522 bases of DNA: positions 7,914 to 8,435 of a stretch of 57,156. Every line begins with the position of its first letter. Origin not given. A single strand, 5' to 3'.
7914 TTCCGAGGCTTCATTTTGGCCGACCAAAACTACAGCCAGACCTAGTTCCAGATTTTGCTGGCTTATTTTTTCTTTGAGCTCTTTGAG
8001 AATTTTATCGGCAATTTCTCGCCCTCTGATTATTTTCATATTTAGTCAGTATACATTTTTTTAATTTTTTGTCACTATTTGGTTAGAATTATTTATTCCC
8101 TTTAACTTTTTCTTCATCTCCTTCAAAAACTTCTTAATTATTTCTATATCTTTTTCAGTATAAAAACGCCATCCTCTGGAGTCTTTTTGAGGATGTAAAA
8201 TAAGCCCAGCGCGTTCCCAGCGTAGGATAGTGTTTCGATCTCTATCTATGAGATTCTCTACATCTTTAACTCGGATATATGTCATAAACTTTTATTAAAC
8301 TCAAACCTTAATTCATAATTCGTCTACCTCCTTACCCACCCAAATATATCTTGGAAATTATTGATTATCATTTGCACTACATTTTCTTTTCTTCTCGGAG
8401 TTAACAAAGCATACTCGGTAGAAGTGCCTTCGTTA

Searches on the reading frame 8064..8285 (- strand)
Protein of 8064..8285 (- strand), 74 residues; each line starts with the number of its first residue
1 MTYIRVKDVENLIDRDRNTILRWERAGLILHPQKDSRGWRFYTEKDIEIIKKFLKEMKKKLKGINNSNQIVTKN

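Call 9: search_protein_families(library=pfam, proteins=[window:8064-8285:-], max_evalue=0.01)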
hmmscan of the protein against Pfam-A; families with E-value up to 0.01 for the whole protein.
window:8064-8285:- (74 aa): 2 families
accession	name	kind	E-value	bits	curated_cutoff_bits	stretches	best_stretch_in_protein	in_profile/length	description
PF13411.12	MerR_1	-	3.4e-09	37.1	21.6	1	5-52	2-48/69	MerR HTH family regulatory protein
PF00376.29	MerR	-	0.00022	21.4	28.2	1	19-42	15-38/38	MerR family regulatory protein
